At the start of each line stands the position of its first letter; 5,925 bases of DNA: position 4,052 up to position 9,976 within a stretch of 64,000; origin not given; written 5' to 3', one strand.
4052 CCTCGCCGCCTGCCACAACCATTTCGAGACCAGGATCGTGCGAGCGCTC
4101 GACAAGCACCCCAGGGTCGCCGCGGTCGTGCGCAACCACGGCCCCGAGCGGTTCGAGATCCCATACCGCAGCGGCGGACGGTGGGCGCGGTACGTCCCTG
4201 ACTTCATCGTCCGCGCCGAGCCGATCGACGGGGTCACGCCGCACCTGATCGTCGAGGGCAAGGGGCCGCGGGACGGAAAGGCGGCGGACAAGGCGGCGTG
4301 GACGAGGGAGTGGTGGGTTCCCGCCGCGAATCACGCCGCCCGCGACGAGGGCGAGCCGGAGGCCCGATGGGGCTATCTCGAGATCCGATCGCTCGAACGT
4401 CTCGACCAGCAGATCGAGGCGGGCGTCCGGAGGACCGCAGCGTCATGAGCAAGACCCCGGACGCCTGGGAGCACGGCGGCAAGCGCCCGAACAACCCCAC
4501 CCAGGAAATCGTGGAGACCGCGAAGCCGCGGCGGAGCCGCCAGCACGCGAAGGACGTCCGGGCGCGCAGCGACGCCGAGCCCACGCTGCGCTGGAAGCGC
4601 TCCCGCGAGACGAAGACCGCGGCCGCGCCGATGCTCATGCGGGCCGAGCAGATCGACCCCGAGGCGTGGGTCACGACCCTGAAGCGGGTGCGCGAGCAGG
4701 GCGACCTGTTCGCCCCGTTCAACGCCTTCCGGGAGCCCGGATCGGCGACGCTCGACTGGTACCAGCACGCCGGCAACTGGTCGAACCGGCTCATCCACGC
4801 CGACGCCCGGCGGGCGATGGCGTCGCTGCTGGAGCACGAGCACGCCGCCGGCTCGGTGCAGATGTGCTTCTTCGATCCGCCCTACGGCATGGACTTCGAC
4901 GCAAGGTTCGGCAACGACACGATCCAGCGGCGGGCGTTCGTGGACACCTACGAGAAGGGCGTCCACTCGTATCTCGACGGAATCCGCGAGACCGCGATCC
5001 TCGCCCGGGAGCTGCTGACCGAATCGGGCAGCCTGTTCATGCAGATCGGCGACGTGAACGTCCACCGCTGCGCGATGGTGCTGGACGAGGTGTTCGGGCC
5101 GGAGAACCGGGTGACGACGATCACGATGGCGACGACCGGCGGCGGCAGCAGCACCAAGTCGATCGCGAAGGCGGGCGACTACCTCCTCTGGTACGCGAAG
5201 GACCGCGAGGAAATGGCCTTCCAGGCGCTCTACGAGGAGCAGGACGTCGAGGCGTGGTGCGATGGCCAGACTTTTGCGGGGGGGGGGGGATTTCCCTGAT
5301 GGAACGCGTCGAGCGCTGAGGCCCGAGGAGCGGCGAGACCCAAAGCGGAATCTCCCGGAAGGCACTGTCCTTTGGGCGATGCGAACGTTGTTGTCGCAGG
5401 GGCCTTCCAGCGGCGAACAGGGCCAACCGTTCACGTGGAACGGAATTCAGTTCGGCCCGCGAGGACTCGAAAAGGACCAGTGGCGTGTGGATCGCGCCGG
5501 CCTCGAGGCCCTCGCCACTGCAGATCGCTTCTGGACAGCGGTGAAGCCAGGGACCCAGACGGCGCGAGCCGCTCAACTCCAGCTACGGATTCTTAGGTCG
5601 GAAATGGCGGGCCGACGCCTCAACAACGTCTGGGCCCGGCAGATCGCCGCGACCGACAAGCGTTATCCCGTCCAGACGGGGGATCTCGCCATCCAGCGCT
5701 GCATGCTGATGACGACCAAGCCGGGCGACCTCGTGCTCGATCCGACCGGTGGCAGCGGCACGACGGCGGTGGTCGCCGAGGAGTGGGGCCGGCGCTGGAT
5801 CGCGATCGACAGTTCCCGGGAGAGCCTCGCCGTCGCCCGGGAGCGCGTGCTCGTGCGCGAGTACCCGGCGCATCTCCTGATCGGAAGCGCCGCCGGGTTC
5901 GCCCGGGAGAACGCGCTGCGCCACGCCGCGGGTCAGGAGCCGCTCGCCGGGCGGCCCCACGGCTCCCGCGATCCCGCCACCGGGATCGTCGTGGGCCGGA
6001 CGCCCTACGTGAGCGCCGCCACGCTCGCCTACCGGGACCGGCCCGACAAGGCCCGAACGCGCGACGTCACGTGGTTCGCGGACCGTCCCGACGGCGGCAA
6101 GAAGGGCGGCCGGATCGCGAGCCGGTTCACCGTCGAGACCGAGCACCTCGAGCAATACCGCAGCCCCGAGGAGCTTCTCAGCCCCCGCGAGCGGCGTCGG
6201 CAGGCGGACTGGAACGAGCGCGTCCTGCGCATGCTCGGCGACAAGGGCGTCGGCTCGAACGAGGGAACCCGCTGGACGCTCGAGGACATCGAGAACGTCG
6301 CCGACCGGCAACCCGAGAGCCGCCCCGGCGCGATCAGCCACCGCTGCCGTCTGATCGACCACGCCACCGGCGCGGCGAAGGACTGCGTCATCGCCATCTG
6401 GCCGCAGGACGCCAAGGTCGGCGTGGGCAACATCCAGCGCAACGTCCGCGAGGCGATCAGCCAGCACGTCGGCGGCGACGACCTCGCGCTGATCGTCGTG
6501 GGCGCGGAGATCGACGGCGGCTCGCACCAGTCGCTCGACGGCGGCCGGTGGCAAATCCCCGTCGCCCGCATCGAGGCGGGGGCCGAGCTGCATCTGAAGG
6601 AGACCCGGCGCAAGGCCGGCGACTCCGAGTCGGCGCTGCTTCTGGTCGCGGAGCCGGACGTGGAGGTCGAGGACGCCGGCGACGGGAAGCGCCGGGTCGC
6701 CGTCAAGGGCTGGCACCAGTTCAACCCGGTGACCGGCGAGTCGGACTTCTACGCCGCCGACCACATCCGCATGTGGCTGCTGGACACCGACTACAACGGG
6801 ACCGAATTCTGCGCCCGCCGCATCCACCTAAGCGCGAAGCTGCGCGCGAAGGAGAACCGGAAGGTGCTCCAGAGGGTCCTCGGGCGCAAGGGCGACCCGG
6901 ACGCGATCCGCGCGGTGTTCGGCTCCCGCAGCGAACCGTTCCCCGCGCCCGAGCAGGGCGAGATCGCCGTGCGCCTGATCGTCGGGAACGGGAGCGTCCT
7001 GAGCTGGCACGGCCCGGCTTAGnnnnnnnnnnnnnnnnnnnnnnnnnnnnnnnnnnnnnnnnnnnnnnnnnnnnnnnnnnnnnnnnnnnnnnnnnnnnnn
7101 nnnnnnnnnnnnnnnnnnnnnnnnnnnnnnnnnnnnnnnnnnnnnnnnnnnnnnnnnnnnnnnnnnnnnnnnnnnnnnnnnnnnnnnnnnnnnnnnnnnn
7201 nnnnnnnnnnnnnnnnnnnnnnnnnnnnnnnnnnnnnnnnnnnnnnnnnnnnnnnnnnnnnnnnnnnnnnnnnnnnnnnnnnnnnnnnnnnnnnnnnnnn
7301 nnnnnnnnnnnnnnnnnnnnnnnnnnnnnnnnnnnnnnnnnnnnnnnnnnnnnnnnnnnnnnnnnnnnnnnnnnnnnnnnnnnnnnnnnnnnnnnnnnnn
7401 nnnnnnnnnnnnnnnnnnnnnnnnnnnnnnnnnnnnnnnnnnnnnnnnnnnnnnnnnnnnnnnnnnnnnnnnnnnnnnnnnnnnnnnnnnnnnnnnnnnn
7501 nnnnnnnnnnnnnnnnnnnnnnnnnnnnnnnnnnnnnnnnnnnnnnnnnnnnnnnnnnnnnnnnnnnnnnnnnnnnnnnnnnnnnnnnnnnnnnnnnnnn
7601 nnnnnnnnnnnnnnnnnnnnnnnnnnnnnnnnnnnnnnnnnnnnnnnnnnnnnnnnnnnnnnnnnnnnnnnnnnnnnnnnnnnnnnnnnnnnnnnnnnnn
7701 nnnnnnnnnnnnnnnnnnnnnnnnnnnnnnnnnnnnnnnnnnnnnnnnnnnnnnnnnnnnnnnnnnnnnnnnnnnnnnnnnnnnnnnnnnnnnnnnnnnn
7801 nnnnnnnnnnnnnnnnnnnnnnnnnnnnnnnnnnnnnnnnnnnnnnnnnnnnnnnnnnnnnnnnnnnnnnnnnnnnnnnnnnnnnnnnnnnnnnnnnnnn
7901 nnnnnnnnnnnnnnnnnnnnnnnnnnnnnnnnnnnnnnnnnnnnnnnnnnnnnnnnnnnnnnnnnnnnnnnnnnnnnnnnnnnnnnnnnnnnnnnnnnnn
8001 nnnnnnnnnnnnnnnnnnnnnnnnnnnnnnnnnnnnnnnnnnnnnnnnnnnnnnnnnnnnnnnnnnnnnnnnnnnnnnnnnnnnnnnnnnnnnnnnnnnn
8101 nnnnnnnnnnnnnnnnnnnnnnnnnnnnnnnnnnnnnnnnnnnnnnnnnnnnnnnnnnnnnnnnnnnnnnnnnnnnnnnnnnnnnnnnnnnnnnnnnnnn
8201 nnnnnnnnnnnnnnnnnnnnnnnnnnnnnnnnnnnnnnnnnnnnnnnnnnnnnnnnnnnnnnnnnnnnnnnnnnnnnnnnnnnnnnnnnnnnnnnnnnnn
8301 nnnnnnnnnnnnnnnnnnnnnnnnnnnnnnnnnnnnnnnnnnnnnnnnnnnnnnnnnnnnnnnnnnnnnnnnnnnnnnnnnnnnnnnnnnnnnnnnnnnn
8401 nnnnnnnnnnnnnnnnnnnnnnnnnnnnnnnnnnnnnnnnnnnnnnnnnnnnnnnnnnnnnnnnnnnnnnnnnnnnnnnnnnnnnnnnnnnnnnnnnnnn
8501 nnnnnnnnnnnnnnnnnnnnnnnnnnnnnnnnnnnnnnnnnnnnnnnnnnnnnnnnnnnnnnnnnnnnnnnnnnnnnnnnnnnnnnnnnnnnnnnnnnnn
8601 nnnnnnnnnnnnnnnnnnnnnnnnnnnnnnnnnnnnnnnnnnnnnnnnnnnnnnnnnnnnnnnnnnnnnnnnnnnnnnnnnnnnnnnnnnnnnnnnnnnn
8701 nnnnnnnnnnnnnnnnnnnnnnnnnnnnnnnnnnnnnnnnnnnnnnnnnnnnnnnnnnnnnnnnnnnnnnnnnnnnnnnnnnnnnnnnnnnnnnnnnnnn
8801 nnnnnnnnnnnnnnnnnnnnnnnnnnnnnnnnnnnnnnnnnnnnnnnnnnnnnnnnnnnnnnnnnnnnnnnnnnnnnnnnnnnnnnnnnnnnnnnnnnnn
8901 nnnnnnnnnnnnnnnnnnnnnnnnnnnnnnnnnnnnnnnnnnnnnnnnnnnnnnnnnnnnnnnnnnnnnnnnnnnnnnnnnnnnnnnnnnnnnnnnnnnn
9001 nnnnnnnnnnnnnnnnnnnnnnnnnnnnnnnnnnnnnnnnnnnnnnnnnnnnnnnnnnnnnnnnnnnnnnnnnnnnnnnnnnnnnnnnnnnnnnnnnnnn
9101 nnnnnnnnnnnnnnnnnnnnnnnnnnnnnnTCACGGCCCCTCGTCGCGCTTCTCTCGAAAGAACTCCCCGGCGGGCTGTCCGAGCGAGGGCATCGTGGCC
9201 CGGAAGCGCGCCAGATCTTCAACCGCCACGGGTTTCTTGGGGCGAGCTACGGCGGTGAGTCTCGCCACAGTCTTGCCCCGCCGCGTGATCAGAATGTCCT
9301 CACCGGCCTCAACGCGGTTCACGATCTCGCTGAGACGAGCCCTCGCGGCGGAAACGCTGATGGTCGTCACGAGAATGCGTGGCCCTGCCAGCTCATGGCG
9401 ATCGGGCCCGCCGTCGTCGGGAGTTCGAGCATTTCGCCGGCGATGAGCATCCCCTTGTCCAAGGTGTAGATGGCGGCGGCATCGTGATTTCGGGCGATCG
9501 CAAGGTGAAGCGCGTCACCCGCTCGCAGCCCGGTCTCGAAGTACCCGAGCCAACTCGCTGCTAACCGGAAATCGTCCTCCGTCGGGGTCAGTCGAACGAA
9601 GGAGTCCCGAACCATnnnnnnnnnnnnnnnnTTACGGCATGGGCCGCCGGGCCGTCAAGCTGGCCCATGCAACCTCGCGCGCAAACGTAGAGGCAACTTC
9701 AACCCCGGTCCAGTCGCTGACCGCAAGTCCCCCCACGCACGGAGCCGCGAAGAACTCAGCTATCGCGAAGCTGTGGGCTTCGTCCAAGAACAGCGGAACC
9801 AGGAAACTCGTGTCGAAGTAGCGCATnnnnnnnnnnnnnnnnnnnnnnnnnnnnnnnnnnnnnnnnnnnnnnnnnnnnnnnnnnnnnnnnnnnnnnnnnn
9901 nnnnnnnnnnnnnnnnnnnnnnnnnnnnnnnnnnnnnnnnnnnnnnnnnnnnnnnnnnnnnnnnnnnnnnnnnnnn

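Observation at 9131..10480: Decaying tandem array of Phd/YefM-type antitoxin paralogs with a single, frameshifted PIN (vapC) toxin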

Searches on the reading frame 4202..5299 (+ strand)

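Call 27: search_protein_families(library=pfam, max_evalue=0.01, proteins=[window:4202-5299:+])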
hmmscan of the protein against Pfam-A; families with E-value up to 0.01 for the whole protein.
window:4202-5299:+ (365 aa): 1 family
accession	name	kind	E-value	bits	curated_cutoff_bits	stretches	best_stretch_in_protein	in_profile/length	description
PF01555.25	N6_N4_Mtase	-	1.3e-12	48.6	26.7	1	219-344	1-122/221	DNA methylase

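Call 46: search_protein_families(library=padloc, max_evalue=0.001, proteins=[window:4202-5299:+])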
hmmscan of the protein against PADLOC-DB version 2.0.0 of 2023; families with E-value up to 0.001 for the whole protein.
window:4202-5299:+ (365 aa): 17 families
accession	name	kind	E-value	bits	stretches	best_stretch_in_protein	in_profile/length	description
PDLC03632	MTase_III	-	1.8e-42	143.5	1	166-341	135-325/983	Type III methyltransferase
PDLC03354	MTase_II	-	1.7e-17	61.5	1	195-339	61-212/425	Type II methyltransferase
PDLC03636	MTase_III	-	1.8e-17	61.3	1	193-341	45-181/575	Type III methyltransferase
PDLC03644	MTase_III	-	1.9e-15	54.6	1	190-338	34-191/542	Type III methyltransferase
PDLC03634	MTase_III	-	1e-14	52.4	1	266-345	182-261/621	Type III methyltransferase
PDLC03635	MTase_III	-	1e-13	48.9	1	196-349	220-364/708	Type III methyltransferase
PDLC03637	MTase_III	-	1.4e-12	45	1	187-348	117-278/513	Type III methyltransferase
PDLC03642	MTase_III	-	4e-12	43.6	1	196-335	84-218/528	Type III methyltransferase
PDLC03641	MTase_III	-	1.4e-11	41.7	1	267-340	194-268/657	Type III methyltransferase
PDLC03300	MTase_II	-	2.6e-10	37.9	1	245-341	74-170/302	Type II methyltransferase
PDLC03633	MTase_III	-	1.1e-09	35.6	1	188-333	71-228/616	Type III methyltransferase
PDLC03278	MTase_II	-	4.6e-08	30.9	1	249-335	38-123/390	Type II methyltransferase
PDLC03638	MTase_III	-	4.7e-08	29.8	1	195-331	381-506/816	Type III methyltransferase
PDLC03639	MTase_III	-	8.8e-08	28.9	1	195-355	88-241/639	Type III methyltransferase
PDLC03640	MTase_III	-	1.8e-07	27.9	1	194-336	43-201/654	Type III methyltransferase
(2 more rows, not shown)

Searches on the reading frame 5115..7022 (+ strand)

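Call 26: search_protein_families(library=padloc, max_evalue=0.01, proteins=[window:5115-7022:+])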
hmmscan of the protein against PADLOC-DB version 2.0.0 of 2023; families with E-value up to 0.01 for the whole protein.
window:5115-7022:+ (635 aa): 46 families (the best 25 are shown)
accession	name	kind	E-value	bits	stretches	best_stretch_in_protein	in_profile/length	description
PDLC03632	MTase_III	-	9.1e-47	157.7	2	59-273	345-557/983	Type III methyltransferase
PDLC03371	MTase_II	-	9.2e-14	49.6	1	170-245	173-252/260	Type II methyltransferase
PDLC03299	MTase_II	-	1.5e-12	45.6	1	175-253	187-266/296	Type II methyltransferase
PDLC03738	oMTase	-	2.4e-12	44.3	1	180-246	200-266/376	orphan methyltransferase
PDLC03216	MTase_II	-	6.1e-12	43.2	1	180-245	190-255/364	Type II methyltransferase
PDLC03387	MTase_II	-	1e-11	42.5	1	190-246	220-276/289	Type II methyltransferase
PDLC03339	MTase_II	-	1.4e-11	41.8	1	159-245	181-271/399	Type II methyltransferase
PDLC03300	MTase_II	-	1.3e-10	38.9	1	170-245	197-276/302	Type II methyltransferase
PDLC03354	MTase_II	-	3.1e-10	37.7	1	158-248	296-385/425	Type II methyltransferase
PDLC03636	MTase_III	-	5.7e-10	36.6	1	190-232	350-392/575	Type III methyltransferase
PDLC03353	MTase_II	-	7.1e-10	36.9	1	142-246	147-251/260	Type II methyltransferase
PDLC03323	MTase_II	-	1.2e-09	35.7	1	157-246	210-295/330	Type II methyltransferase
PDLC03228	MTase_II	-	8.2e-09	33.6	1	182-246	142-206/227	Type II methyltransferase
PDLC03320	MTase_II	-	1.1e-08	32.6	1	184-246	213-275/289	Type II methyltransferase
PDLC03238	MTase_II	-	1.2e-08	32.4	1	193-233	313-353/428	Type II methyltransferase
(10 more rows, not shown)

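Call 27: search_protein_families(library=pfam, max_evalue=0.01, proteins=[window:5115-7022:+])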
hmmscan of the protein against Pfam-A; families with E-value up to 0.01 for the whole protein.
window:5115-7022:+ (635 aa): 1 family
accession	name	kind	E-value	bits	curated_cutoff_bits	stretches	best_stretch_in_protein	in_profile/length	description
PF01555.25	N6_N4_Mtase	-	1.7e-14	54.8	26.7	1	157-241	132-219/221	DNA methylase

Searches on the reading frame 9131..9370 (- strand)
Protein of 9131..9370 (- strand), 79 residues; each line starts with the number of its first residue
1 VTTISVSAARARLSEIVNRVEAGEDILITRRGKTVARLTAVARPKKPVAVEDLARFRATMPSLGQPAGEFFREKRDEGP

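Call 3: search_protein_families(library=pfam, max_evalue=1, proteins=[window:9131-9370:-])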
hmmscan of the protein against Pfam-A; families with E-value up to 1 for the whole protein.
window:9131-9370:- (79 aa): 1 family
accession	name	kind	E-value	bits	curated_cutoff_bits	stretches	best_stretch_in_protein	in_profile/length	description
PF02604.26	PhdYeFM_antitox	-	6.4e-13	48.7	29.8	1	1-65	1-66/74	Antitoxin Phd_YefM, type II toxin-antitoxin system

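Call 4: search_protein_families(library=ncbifam, max_evalue=1, proteins=[window:9131-9370:-])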
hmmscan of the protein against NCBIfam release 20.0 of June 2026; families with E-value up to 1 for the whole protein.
window:9131-9370:- (79 aa): 3 families
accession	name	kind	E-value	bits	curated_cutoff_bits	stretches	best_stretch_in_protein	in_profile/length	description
TIGR01552.1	phd_fam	subfamily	8.5e-11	41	20.8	1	3-42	1-40/53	type II toxin-antitoxin system prevent-host-death family antitoxin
NF008499.0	PRK11409.1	equivalog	0.024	14.8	121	1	1-32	1-33/83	YoeB-YefM toxin-antitoxin system antitoxin YefM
NF052363.1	FimG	equivalog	0.033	13.9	220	1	10-57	10-57/166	type 1 fimbrial minor subunit FimG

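Call 8: find_encoding_contigs(protein=window:9131-9370:-, flank=6000, max_places=6)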
Protein window:9131-9370:- (79 aa): no gene with exactly this product is on record in the collection.

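Call 26: search_protein_families(library=padloc, max_evalue=0.01, proteins=[window:9131-9370:-])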
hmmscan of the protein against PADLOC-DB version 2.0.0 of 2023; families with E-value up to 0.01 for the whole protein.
window:9131-9370:- (79 aa): 0 families

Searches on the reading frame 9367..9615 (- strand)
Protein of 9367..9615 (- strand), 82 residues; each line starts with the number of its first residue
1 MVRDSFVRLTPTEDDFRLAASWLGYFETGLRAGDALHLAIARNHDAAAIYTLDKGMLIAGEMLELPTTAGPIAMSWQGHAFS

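Call 3: search_protein_families(library=pfam, max_evalue=1, proteins=[window:9367-9615:-])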
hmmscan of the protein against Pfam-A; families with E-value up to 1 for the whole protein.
window:9367-9615:- (82 aa): 1 family
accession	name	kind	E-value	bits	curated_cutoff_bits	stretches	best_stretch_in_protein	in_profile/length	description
PF01850.27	PIN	-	4.1e-05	24.6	23.6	1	6-56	67-114/120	PIN domain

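Call 4: search_protein_families(library=ncbifam, max_evalue=1, proteins=[window:9367-9615:-])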
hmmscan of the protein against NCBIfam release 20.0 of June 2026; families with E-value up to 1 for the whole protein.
window:9367-9615:- (82 aa): 0 families

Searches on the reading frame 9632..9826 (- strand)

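Call 3: search_protein_families(library=pfam, max_evalue=1, proteins=[window:9632-9826:-])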
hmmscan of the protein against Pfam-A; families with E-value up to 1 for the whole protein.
window:9632-9826:- (64 aa): 1 family
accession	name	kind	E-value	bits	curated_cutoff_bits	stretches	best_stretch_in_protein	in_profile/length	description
PF01850.27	PIN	-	0.011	16.8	23.6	1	3-50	2-47/120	PIN domain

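Call 4: search_protein_families(library=ncbifam, max_evalue=1, proteins=[window:9632-9826:-])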
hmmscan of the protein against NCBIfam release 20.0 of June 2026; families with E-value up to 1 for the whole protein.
window:9632-9826:- (64 aa): 0 families
